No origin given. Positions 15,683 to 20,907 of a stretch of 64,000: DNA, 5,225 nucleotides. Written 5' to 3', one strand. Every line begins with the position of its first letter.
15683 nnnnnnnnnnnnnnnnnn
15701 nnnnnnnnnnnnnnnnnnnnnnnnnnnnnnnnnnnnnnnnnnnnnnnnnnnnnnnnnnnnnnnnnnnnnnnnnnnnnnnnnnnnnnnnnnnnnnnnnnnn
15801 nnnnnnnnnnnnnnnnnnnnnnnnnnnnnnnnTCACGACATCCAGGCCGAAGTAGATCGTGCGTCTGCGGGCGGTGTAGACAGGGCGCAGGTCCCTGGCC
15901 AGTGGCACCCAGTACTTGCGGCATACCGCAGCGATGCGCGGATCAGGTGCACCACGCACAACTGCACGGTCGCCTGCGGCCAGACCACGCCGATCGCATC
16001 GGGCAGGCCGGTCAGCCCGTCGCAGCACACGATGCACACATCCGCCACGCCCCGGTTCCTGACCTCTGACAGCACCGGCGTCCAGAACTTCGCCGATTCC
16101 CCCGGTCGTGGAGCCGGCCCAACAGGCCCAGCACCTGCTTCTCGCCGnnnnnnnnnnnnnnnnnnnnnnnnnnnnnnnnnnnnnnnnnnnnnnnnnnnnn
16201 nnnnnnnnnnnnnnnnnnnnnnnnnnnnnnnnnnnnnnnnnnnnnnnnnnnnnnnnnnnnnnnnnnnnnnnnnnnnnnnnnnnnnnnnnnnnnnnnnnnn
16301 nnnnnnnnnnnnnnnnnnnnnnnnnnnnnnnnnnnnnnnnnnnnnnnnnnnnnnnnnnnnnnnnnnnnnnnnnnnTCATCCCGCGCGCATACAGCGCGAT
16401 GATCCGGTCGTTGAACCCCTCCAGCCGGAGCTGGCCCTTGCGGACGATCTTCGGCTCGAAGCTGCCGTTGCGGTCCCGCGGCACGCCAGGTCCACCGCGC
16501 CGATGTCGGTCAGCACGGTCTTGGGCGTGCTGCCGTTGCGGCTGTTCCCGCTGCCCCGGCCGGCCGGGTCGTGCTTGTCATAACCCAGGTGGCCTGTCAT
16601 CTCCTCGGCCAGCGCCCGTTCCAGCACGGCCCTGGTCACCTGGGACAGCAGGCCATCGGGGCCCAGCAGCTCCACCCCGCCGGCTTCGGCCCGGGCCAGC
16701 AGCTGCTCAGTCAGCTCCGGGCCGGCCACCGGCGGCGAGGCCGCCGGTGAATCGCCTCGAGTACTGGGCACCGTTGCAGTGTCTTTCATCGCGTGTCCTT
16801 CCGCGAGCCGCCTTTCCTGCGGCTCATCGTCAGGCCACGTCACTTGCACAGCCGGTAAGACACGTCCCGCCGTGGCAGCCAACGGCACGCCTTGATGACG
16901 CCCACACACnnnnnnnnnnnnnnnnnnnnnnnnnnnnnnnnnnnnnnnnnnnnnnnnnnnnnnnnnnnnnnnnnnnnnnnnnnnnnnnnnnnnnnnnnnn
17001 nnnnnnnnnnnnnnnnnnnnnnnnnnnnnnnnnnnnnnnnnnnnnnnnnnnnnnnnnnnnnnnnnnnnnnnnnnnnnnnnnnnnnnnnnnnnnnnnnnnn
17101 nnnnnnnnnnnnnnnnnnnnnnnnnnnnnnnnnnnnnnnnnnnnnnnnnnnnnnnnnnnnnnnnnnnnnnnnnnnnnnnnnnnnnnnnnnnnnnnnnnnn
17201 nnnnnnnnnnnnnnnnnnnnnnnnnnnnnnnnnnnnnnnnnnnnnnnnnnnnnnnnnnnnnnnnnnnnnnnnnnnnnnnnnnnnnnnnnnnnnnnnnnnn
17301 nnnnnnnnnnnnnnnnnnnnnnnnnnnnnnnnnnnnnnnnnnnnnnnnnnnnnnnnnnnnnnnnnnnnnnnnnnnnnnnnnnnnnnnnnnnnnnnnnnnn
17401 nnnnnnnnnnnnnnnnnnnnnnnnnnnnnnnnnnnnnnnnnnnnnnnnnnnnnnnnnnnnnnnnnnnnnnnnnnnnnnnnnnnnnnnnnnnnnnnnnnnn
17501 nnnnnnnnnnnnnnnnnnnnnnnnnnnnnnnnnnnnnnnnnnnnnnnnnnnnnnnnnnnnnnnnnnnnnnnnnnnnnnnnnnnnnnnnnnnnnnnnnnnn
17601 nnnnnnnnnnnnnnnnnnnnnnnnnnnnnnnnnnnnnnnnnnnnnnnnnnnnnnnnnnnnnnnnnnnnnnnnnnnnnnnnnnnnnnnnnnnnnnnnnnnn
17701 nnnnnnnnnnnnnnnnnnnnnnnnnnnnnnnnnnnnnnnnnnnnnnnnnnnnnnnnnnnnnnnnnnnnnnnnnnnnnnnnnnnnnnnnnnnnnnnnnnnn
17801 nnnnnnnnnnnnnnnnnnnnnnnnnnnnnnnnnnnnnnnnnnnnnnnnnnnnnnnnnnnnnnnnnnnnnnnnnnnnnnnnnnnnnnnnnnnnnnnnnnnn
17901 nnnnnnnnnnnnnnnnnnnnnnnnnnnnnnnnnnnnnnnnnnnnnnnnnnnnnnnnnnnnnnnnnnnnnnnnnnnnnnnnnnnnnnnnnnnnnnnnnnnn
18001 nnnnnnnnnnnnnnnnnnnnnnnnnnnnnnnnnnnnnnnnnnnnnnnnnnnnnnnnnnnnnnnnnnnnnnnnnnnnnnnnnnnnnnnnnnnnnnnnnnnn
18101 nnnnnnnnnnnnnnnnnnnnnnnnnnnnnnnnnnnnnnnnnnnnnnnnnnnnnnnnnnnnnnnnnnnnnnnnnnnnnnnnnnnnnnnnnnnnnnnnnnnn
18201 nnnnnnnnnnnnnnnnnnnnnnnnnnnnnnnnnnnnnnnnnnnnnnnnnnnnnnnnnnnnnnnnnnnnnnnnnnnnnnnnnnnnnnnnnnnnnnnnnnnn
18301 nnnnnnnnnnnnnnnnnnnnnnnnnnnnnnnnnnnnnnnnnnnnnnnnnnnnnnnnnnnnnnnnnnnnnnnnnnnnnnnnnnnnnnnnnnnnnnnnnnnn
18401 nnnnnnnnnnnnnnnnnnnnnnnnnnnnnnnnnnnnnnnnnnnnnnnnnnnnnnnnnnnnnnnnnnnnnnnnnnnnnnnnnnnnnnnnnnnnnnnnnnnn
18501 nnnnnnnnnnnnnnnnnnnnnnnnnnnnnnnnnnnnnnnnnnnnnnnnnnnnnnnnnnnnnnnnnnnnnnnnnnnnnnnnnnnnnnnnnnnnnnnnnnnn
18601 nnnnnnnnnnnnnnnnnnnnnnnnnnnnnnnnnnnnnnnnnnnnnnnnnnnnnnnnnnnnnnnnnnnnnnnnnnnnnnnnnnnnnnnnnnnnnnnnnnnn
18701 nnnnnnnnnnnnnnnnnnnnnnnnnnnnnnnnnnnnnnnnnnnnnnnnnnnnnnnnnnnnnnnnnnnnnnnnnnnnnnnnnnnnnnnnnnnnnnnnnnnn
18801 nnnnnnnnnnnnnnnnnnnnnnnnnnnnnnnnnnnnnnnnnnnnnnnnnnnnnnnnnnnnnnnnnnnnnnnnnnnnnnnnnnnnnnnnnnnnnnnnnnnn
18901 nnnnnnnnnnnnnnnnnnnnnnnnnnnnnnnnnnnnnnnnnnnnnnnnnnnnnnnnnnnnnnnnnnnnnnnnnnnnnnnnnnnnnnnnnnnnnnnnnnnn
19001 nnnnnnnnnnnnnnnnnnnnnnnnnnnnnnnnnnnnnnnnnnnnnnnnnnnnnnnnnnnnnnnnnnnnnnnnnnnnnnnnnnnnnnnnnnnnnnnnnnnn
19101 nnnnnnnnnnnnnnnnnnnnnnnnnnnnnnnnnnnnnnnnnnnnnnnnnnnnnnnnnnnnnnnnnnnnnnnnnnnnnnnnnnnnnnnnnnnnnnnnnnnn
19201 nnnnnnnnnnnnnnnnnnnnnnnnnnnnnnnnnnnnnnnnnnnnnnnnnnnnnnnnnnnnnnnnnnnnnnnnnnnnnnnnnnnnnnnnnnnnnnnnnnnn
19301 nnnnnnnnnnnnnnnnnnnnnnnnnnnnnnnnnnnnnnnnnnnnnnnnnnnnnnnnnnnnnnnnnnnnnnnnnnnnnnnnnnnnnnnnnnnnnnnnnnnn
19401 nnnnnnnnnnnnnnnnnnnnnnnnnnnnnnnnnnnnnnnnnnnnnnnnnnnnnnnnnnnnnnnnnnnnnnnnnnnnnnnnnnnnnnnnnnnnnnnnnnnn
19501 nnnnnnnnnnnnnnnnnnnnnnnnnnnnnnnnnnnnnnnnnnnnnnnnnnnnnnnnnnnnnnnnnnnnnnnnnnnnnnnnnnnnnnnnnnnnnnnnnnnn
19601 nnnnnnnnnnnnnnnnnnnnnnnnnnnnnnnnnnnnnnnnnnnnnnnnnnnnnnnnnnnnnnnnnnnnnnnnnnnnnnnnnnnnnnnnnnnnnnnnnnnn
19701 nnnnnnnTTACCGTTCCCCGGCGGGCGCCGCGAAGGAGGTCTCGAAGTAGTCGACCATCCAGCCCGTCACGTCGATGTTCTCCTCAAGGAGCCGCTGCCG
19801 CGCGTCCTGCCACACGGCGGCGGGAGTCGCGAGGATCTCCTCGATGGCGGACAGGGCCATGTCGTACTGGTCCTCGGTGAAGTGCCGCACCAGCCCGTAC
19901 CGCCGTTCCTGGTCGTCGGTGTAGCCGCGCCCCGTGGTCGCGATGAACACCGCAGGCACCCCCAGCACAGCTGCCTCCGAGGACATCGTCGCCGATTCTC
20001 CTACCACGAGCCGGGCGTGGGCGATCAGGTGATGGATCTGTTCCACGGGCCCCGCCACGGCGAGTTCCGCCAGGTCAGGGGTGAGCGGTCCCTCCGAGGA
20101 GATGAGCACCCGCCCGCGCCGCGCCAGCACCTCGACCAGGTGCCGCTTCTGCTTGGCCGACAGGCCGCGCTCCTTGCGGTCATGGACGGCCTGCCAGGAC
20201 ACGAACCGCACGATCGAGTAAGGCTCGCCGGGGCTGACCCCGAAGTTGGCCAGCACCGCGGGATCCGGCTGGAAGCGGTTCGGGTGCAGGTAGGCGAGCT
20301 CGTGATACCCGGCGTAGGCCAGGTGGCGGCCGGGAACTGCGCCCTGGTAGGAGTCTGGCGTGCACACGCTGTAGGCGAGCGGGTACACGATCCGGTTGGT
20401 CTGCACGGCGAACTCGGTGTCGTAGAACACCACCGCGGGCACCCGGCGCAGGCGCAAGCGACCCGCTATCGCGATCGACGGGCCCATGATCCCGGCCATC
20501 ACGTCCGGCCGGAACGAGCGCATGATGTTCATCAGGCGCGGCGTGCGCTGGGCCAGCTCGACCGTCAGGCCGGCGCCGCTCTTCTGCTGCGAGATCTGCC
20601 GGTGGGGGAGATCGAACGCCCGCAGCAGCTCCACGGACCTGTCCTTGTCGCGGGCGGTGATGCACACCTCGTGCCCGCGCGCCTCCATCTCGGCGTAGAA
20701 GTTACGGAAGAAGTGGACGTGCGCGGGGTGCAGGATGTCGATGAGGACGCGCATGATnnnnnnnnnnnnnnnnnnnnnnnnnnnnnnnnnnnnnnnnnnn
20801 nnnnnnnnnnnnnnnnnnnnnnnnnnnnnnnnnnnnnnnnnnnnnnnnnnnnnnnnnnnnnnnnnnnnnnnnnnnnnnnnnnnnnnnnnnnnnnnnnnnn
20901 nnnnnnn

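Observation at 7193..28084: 21-kb envelope-glycan island with an unusual enzyme set: GT-C transferases, lipid-carrier GT2, Ugd, amidotransferase and five methyltransferase domains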

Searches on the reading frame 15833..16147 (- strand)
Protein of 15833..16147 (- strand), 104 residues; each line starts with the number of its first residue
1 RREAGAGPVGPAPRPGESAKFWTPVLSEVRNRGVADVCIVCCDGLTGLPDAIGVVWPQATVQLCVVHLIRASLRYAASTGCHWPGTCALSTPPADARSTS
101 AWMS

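Call 28: search_protein_families(library=pfam, proteins=[window:15833-16147:-], max_evalue=0.01)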
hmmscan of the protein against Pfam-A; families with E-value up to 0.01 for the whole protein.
window:15833-16147:- (104 aa): 2 families
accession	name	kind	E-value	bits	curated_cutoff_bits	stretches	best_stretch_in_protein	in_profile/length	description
PF00872.24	Transposase_mut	-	1.5e-18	67.3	21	1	15-77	204-266/379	Transposase, Mutator family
PF10551.15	MULE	-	0.0058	17.5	27.6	1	18-69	41-97/99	MULE transposase domain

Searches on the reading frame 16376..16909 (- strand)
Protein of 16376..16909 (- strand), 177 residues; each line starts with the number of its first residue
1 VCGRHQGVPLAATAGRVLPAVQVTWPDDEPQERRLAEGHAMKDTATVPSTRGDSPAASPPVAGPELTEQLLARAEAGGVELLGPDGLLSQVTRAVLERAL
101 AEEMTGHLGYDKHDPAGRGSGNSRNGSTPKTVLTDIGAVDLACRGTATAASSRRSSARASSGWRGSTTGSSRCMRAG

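Call 6: search_protein_families(library=pfam, proteins=[window:16376-16909:-], max_evalue=0.01)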
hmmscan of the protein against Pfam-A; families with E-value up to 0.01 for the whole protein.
window:16376-16909:- (177 aa): 2 families
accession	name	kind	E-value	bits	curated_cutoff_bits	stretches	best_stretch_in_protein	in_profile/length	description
PF00872.24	Transposase_mut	-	2.9e-11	43.3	21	1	79-142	17-79/379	Transposase, Mutator family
PF15855.10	DUF4726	-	0.0069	17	27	0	90-138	40-89/101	Domain of unknown function (DUF4726)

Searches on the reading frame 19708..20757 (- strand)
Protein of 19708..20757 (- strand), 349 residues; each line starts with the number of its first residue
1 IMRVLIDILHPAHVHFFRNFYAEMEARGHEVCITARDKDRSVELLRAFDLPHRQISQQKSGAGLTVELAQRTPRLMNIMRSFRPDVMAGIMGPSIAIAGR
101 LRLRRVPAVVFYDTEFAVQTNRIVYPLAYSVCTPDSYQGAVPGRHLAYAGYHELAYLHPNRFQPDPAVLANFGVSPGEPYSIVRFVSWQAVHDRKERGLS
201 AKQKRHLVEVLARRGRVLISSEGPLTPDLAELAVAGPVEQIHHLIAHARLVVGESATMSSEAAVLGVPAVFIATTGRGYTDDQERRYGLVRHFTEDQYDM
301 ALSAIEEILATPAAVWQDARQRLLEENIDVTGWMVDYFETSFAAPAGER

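Call 14: search_solved_structures(query=window:19708-20757:-, max_evalue=1)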
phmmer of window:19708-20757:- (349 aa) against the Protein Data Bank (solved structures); distinct sequences matched with E-value up to 1: 7.
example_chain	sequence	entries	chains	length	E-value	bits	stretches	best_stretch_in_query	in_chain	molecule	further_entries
1f6d_A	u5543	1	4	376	0.098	14.9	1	30-88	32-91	UDP-N-ACETYLGLUCOSAMINE 2-EPIMERASE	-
1vgv_A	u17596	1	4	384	0.1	14.8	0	30-88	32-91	UDP-N-acetylglucosamine 2-epimerase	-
3s2u_A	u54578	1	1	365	0.14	14.5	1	63-137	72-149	UDP-N-acetylglucosamine--N-acetylmuramyl-(pentapeptide) pyrophosphoryl-undecaprenol N-acet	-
9by5_A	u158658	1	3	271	0.17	14.2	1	191-257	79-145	Response regulator receiver protein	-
4r2l_A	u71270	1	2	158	0.62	12.3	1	34-98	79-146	Universal stress protein F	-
8h2m_A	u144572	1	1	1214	0.75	12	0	183-250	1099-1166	Tape tail measure protein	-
6n7m_A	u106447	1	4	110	0.93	11.7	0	271-329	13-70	Hypothetical Protein CD630_05490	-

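Call 71: search_solved_structures(query=A5, max_evalue=10)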
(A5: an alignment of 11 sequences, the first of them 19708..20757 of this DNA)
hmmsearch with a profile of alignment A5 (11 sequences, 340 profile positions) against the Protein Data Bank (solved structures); distinct sequences matched with E-value up to 10: 1.
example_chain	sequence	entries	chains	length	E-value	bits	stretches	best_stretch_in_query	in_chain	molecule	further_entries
3s2u_A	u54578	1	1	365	0.0073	18.6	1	18-131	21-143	UDP-N-acetylglucosamine--N-acetylmuramyl-(pentapeptide) pyrophosphoryl-undecaprenol N-acet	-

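Call 87: find_related_loci(query=A5, collection=genome_contigs, flank=8000)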
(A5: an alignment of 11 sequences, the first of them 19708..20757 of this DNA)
Query A5 (349 aa) in genome_contigs; peptide patterns used: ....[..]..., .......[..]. (x = any residue, [..] = any of these).
600 stretches matched a pattern (row limit reached: there are more); 580 encode a relative of the query (tblastn E <= 1e-3); the best 80 are kept; 80 distinct loci.
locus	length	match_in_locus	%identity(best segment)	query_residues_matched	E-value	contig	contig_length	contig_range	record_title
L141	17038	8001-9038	88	2-346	0e+0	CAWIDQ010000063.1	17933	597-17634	MAG: uncultured Actinomycetota bacterium isolate MFD09567.bin.2.88 genome assembly, contig: contig_44871, whole genome s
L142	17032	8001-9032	88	2-344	0e+0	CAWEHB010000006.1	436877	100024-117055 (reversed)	MAG: uncultured Actinomycetota bacterium isolate MFD03044.bin.2.59 genome assembly, contig: contig_30674, whole genome s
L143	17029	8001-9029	87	2-344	0e+0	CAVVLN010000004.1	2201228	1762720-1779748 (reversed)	MAG: uncultured Actinomycetota bacterium isolate MFD03399.bin.1.21 genome assembly, contig: contig_4365, whole genome sh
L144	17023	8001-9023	85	2-342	0e+0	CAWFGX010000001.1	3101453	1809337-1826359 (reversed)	MAG: uncultured Actinomycetota bacterium isolate MFD02671.bin.1.140 genome assembly, contig: contig_15648, whole genome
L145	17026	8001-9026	83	2-344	0e+0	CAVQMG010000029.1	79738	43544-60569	MAG: uncultured Actinomycetota bacterium isolate MFD00031.bin.2.51 genome assembly, contig: contig_92739, whole genome s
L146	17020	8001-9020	79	2-343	0e+0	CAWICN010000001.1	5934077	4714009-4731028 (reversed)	MAG: uncultured Acidimicrobiaceae bacterium isolate MFD09603.bin.1.325 genome assembly, contig: contig_2717, whole genom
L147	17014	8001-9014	74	1-340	4e-172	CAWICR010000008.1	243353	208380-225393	MAG: uncultured Acidimicrobiaceae bacterium isolate MFD00731.bin.2.65 genome assembly, contig: contig_39937, whole genom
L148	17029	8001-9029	73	2-344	7e-167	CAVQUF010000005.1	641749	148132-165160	MAG: uncultured Actinomycetes bacterium isolate MFD10007.bin.1.123 genome assembly, contig: contig_9327, whole genome sh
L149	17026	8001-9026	73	2-343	1e-166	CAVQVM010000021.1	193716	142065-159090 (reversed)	MAG: uncultured bacterium isolate MFD09267.bin.1.232 genome assembly, contig: contig_35903, whole genome shotgun sequenc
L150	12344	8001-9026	73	2-343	2e-166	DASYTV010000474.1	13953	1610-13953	MAG TPA_asm: Actinomycetes bacterium isolate SMAG_U4576 k141_1832086, whole genome shotgun sequence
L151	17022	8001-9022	85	2-343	5e-171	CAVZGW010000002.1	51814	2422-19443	MAG: uncultured Actinomycetes bacterium isolate MFD05512.bin.2.116 genome assembly, contig: contig_10418, whole genome s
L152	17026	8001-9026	72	2-343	4e-164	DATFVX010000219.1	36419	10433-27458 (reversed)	MAG TPA_asm: Acidimicrobiales bacterium isolate SMAG_U9475 k141_15274715, whole genome shotgun sequence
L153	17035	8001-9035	71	2-346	1e-162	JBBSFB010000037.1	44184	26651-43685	MAG: Acidimicrobiia bacterium isolate LS1_sbin.76 LS1_sbin.76_K_1144034_L_44184_cov_37.5138, whole genome shotgun sequen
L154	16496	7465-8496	72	1-344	4e-162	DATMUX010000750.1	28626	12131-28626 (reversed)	MAG TPA_asm: Acidimicrobiia bacterium isolate SMAG_U13053 k141_441484, whole genome shotgun sequence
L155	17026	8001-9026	87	2-344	0e+0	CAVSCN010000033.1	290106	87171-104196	MAG: uncultured Actinomycetota bacterium isolate MFD05841.bin.2.56 genome assembly, contig: contig_56012, whole genome s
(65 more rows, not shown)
